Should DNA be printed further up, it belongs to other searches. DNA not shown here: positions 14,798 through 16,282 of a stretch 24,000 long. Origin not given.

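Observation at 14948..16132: Fusion of four CBS (adenylate-sensing) domains to an HPF/RaiA-like ribosome-hibernation domain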

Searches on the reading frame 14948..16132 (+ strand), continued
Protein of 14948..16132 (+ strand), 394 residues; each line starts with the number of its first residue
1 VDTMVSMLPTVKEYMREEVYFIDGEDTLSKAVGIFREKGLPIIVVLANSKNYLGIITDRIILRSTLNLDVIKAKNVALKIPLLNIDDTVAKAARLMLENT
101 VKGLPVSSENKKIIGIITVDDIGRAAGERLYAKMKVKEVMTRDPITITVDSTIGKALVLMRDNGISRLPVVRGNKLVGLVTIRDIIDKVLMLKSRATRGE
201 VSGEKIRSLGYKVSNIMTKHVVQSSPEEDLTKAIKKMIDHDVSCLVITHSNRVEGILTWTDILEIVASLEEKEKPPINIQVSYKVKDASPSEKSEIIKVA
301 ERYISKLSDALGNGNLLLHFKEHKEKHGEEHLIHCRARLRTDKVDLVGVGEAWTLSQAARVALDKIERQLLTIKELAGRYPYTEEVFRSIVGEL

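Call 21: find_homologous_proteins(query=window:14948-16129:+, max_evalue=1e-10)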
Query window:14948-16129:+ (394 aa): 185 proteins with E <= 1e-10 among 8000 candidates; the best 120 are listed.
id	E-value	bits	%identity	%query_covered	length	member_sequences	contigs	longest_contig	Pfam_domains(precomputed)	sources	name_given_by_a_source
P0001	3.2e-244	828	100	99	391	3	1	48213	PF00571.34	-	-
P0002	2.9e-192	657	78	98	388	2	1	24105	PF00571.34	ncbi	ncbi:MAG: CBS domain-containing protein [Candidatus Caldarchaeales archaeon]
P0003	5.1e-187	639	76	99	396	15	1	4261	PF00571.34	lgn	-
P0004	9.4e-185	632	73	99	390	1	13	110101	PF00571.34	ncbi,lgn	ncbi:MAG: CBS domain-containing protein [Nitrososphaerota archaeon]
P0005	5.9e-184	629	73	99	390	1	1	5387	PF00571.34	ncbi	ncbi:MAG: CBS domain-containing protein [Nitrososphaerota archaeon]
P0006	2.0e-182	624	73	99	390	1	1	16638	PF00571.34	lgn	-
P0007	2.8e-182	624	73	99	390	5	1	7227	PF00571.34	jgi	-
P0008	9.3e-182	622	71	99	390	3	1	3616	PF00571.34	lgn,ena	-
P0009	1.2e-181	622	72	99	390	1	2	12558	PF00571.34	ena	-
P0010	1.3e-181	622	72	99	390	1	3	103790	PF00571.34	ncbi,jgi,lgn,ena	-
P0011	1.8e-177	608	71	99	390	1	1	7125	PF00571.34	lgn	-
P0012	9.6e-161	553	62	99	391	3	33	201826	PF00571.34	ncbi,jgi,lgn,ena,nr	ncbi:MAG: CBS domain-containing protein [Nitrososphaerota archaeon]|nr:CBS domain-containing protein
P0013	5.7e-150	518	61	100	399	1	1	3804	PF00571.34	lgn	-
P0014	6.2e-150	517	63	97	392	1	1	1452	PF00571.34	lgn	-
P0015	1.6e-137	477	56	98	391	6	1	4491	PF00571.34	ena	-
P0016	2.1e-130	453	54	99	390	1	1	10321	PF00571.34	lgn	-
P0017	1.5e-126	441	52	98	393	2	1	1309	PF00571.34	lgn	-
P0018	2.0e-124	434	74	68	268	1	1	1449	PF00571.34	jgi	-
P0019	7.0e-123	428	51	98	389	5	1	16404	PF00571.34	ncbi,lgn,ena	-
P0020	5.7e-122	425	50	99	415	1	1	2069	PF00571.34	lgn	-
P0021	4.1e-121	423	51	99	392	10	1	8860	PF00571.34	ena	-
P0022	1.5e-120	421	51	96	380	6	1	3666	PF00571.34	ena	-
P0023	2.8e-120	420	50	98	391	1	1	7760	PF00571.34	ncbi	-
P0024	4.9e-120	419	51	99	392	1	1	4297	PF00571.34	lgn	-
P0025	6.9e-120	419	50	99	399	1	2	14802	PF00571.34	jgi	jgi:CBS domain-containing protein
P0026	7.6e-120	418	51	99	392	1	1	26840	PF00571.34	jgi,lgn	jgi:CBS domain-containing protein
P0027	1.1e-119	418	50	99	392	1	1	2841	PF00571.34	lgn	-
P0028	1.2e-119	418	50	99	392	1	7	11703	PF00571.34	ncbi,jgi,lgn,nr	ncbi:MAG: CBS domain-containing protein [Thaumarchaeota archaeon]|jgi:CBS domain-containing protein|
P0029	1.6e-119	417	50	99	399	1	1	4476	PF00571.34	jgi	jgi:CBS domain-containing protein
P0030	2.0e-119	417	50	99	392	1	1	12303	PF00571.34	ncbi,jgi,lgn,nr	ncbi:MAG: CBS domain-containing protein [Thaumarchaeota archaeon]|jgi:CBS domain-containing protein|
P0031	2.0e-119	417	50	99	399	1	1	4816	PF00571.34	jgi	jgi:CBS domain-containing protein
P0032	2.5e-119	417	50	99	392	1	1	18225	PF00571.34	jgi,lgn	jgi:CBS domain-containing protein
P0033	2.8e-119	417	50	99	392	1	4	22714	PF00571.34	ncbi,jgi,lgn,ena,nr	ncbi:MAG: CBS domain-containing protein [Thaumarchaeota archaeon]|jgi:CBS domain-containing protein|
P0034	3.7e-119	416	50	99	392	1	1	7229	PF00571.34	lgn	-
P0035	4.4e-119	416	50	99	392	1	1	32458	PF00571.34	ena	-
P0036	7.2e-119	415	49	99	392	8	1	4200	PF00571.34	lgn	-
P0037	9.1e-119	415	50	99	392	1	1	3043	PF00571.34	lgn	-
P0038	1.3e-118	414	50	99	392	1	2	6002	PF00571.34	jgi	-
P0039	2.4e-118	414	50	99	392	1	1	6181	PF00571.34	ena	-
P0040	8.7e-118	412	51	96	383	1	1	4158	PF00571.34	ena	-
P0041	1.0e-117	411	51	96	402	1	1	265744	PF00571.34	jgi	-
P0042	1.4e-117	411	51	96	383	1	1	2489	PF00571.34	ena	-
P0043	6.4e-117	409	51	96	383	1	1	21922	PF00571.34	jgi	-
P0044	9.0e-117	408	50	96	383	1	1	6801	PF00571.34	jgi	-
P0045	1.1e-116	408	49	98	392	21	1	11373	PF00571.34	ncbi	-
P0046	9.4e-116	405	49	99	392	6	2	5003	PF00571.34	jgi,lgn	jgi:CBS domain-containing protein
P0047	9.9e-114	398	54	87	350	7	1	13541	PF00571.34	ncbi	-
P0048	3.6e-112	393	51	97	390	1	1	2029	PF00571.34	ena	-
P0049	7.7e-110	386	49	97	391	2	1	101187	PF00571.34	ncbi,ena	-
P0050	2.0e-108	381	49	97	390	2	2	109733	PF00571.34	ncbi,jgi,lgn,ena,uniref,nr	ncbi:MAG TPA: CBS domain-containing protein [Candidatus Caldiarchaeum subterraneum]|uniref:CBS domai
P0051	3.5e-108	380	47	96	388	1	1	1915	PF00571.34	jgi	-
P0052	3.0e-107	377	48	97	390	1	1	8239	PF00571.34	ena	-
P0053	2.3e-103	364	46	97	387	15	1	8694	PF00571.34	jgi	-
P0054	4.9e-103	363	47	97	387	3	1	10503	PF00571.34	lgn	-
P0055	1.4e-102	362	48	97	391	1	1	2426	PF00571.34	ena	-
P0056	3.4e-102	360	47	97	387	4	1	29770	PF00571.34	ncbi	ncbi:MAG: CBS domain-containing protein [Nitrososphaerota archaeon]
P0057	3.1e-101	357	46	95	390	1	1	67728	PF00571.34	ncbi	-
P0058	5.6e-101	356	46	97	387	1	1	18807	PF00571.34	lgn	-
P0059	3.0e-100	354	44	96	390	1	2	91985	PF00571.34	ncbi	-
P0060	7.0e-100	353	45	97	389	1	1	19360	PF00571.34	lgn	-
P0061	1.0e-99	352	43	96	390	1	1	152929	PF00571.34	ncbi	-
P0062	1.2e-99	352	44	97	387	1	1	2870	PF00571.34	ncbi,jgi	-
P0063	3.2e-99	351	46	93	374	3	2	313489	PF00571.34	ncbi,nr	ncbi:MAG: CBS domain-containing protein [Thaumarchaeota archaeon]|nr:CBS domain-containing protein [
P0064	3.8e-99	350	45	95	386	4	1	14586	PF00571.34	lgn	-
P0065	2.0e-97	345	44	96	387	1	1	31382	PF00571.34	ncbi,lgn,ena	-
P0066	1.5e-96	342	45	95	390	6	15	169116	PF00571.34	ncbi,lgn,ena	ncbi:MAG: CBS domain-containing protein [Nitrososphaerota archaeon]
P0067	1.6e-95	338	45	95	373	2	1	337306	PF00571.34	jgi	-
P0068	2.6e-83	298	49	77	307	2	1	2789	PF00571.34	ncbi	ncbi:MAG: CBS domain-containing protein, partial [Nitrososphaerota archaeon]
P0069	2.8e-77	278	40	88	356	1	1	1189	PF00571.34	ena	-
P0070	7.1e-65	238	34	96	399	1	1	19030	PF00571.34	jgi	jgi:CBS domain-containing protein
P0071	5.2e-62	228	35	97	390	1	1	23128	PF00571.34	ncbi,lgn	-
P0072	1.7e-57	213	36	93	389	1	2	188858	PF00571.34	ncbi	-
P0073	2.3e-57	213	34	95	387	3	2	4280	PF00571.34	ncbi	ncbi:MAG: CBS domain-containing protein [Conexivisphaera sp.]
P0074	5.6e-57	212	36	93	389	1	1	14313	PF00571.34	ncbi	-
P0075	1.0e-54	204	35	90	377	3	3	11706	PF00571.34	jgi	-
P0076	5.1e-54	202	37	93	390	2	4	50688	PF00571.34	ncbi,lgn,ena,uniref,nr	ncbi:CBS domain-containing protein [Thermococcus sp.]|uniref:CBS domain-containing protein n=1 Tax=T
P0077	7.7e-54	201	37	93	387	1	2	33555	PF00571.34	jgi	jgi:CBS domain-containing protein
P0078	1.2e-53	201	36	98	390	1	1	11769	PF00571.34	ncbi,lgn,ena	-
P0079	1.5e-53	200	36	93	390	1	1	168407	PF00571.34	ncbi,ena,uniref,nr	ncbi:CBS domain-containing protein [Thermococcus sp.]|uniref:CBS domain-containing protein n=1 Tax=T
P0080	1.9e-53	200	37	93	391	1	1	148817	PF00571.34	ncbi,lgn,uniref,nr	ncbi:CBS domain-containing protein [Thermococcus stetteri]|uniref:CBS domain-containing protein n=1 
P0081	3.5e-53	199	36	98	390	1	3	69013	PF00571.34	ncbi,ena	-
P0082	3.8e-53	199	37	93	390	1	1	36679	PF00571.34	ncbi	ncbi:CBS domain-containing protein [Thermococcus sp.]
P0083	5.3e-53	199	36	93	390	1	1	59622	PF00571.34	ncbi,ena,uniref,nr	ncbi:CBS domain-containing protein [Thermococcus sp.]|uniref:CBS domain-containing protein n=1 Tax=T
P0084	7.4e-53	198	37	90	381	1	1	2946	PF00571.34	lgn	-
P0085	6.2e-46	175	34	96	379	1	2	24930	PF00571.34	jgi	jgi:CBS domain-containing protein/ribosome-associated translation inhibitor RaiA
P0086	6.5e-46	175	34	95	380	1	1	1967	PF00571.34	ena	-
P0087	9.9e-45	171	33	96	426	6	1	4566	PF00571.34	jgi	-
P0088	1.8e-44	171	33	97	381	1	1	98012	PF00571.34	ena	-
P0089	5.5e-44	169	34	96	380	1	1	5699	PF02482.26,PF00571.34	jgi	-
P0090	6.0e-44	169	34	94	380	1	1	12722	PF00571.34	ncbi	ncbi:MAG: CBS domain-containing protein [Haloarculaceae archaeon]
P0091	6.6e-44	169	33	93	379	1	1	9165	PF00571.34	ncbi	-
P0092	8.6e-44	168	35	96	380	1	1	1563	PF00571.34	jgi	-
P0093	1.0e-43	168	34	96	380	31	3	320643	PF00571.34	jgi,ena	-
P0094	1.7e-43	167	35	96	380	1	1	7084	PF00571.34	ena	-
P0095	6.7e-43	165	34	96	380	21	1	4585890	PF00571.34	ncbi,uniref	ncbi:CBS domain-containing protein [Halosimplex sp. TS25]|uniref:CBS domain-containing protein n=1 T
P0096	8.1e-43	165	32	97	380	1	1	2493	PF00571.34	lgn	-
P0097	1.2e-42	165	33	93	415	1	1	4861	PF00571.34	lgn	-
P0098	1.4e-42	164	34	96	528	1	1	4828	PF00571.34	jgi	-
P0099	2.1e-42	164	32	93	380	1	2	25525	PF00571.34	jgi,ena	-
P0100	2.4e-42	164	33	95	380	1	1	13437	PF00571.34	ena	-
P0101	2.6e-42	163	34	96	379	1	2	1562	PF00571.34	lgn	-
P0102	3.1e-42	163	33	95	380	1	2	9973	PF00571.34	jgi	-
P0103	3.6e-42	163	33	96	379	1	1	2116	PF00571.34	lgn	-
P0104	4.8e-42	163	33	96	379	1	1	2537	PF00571.34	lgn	-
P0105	6.0e-42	162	33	96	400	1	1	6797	PF00571.34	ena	-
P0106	6.1e-42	162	34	95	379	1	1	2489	PF00571.34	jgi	-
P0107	8.7e-42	162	33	94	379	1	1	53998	PF00571.34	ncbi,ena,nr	ncbi:CBS domain-containing protein [Halobacteriales archaeon QS_3_64_16]|nr:MAG: CBS domain-containi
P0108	9.0e-42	162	33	88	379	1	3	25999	PF00571.34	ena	-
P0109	1.0e-41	162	33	96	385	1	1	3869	PF00571.34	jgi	jgi:predicted transcriptional regulator/ribosome-associated translation inhibitor RaiA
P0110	1.2e-41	161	34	95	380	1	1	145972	PF00571.34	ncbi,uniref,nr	ncbi:CBS domain-containing protein [Halorhabdus amylolytica]|uniref:CBS domain-containing protein n=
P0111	1.2e-41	161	32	95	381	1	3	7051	PF00571.34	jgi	jgi:CBS domain-containing protein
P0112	1.2e-41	161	33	96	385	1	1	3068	PF00571.34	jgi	-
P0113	1.3e-41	161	33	88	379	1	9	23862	PF00571.34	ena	-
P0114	1.8e-41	161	34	95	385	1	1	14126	PF00571.34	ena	-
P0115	1.9e-41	161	32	95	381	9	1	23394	PF00571.34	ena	-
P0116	1.9e-41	161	34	94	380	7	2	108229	PF00571.34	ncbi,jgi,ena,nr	ncbi:CBS domain-containing protein [Halobacteriales archaeon QS_4_69_31]|jgi:CBS domain-containing p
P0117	2.0e-41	161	33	95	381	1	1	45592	PF00571.34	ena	-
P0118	2.5e-41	160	32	97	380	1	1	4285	PF00571.34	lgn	-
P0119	3.2e-41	160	31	94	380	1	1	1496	PF00571.34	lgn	-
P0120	4.4e-41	159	33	95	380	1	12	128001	PF00571.34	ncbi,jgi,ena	-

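Call 37: predict_structure(alignment_id=A1)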
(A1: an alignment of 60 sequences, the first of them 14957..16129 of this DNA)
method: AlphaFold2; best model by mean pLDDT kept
length: 391 residues; sequences in the alignment: 60
mean_pLDDT: 84.0   pTM: 0.63
mean pLDDT of the five models: 84.0, 83.9, 82.1, 81.1, 80.8
residues with pLDDT >= 90: 175; 70-90: 159; 50-70: 47; < 50: 10
segments of 3 or more residues with pLDDT < 50: 192-195, 197-199
pLDDT, mean of each block of 10 residues (from residue 1): 75 92 88 86 89 80 77 90 94 91 90 95 85 91 93 89 91 91 69 49 71 90 94 92 93 94 77 76 79 86 75 89 74 89 90 91 87 69 60 44
secondary structure, 60 per line:
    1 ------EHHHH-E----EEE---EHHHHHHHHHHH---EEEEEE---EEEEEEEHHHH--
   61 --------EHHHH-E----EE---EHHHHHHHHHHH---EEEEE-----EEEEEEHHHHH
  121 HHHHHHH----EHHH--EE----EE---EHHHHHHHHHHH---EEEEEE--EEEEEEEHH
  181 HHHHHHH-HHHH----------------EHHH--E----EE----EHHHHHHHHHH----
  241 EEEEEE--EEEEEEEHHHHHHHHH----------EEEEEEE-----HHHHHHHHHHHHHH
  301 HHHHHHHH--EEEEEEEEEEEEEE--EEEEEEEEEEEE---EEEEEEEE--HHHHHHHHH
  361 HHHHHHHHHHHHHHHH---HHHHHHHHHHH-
elements in order: H8-11 E18-20 H25-35 E39-44 E48-54 H55-58 H70-73 H86-96 E100-104 E110-115 H116-127 H150-160 E164-169 E172-178 H179-187 H189-192 H227-236 E241-246 E249-255 H256-264 E275-281 H287-308 E311-324 E327-338 E342-349 H352-376 H380-390

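Call 41: fold_search(model_id=the predicted structure, library=pdb)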
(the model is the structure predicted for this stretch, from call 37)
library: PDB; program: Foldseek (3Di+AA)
matches with E <= 10: 1167; with E <= 0.001: 429
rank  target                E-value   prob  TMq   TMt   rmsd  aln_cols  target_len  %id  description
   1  9znf_4                2.7e-22  1.00  0.52  0.73   4.8       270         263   25  Cryo-EM structure of the Methanosarcina acetivorans 70S ribosome in complex with SriA and SriB (released 2026-01-28)
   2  3lfz                  6.6e-20  1.00  0.52  0.69   4.6       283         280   22  Crystal Structure of Protein MJ1225 from Methanocaldococcus jannaschii, a putative archaeal homolog of g-AMPK. (released 2010-04-21)
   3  3ddj                  2.3e-19  1.00  0.51  0.69   4.5       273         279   23  Crystal structure of a cbs domain-containing protein in complex with amp (sso3205) from sulfolobus solfataricus at 1.80  (released 2008-06-24)
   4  3kh5                  3.1e-19  1.00  0.52  0.69   4.6       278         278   23  Crystal Structure of Protein MJ1225 from Methanocaldococcus jannaschii, a putative archaeal homolog of g-AMPK. (released 2010-04-21)
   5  9zng_7                1.3e-18  1.00  0.52  0.75   4.0       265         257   21  Cryo-EM structure of the Methanosarcina acetivorans 70S ribosome in complex with SriD (released 2026-01-28)
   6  9e7f_3                3.6e-18  1.00  0.54  0.69   5.5       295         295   19  Cryo-EM structure of the Pyrobaculum calidifontis 70S ribosome in complex with Dri (released 2024-11-20)
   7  2yzq                  4.6e-18  1.00  0.47  0.77   4.7       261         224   21  Crystal structure of uncharacterized conserved protein from Pyrococcus horikoshii (released 2007-11-06)
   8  2v8q_E                1.1e-17  1.00  0.46  0.57   6.0       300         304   16  Crystal structure of the regulatory fragment of mammalian AMPK in complexes with AMP (released 2007-09-25)
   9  4cff_E                1.7e-17  1.00  0.47  0.59   5.4       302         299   16  Structure of full length human AMPK in complex with a small molecule activator, a thienopyridone derivative (A-769662) (released 2013-12-25)
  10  4cfe_E                3.0e-17  1.00  0.47  0.60   5.4       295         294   17  Structure of full length human AMPK in complex with a small molecule activator, a benzimidazole derivative (991) (released 2013-12-25)
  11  4eai_C                3.3e-17  1.00  0.46  0.59   5.5       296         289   16  Co-crystal structure of an AMPK core with AMP (released 2012-06-06)
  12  6b1u_F                7.4e-17  1.00  0.48  0.60   5.2       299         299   17  Structure of full-length human AMPK (a2b1g1) in complex with a small molecule activator SC4 (released 2018-04-25)
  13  4zhx_F                7.4e-17  1.00  0.48  0.59   5.2       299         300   16  Novel binding site for allosteric activation of AMPK (released 2016-03-09)
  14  4eak_C                7.4e-17  1.00  0.47  0.61   5.9       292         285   16  Co-crystal structure of an AMPK core with ATP (released 2012-06-06)
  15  8bik_F                1.0e-16  1.00  0.47  0.59   5.3       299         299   16  Crystal structure of human AMPK heterotrimer in complex with allosteric activator C455 (released 2024-05-15)
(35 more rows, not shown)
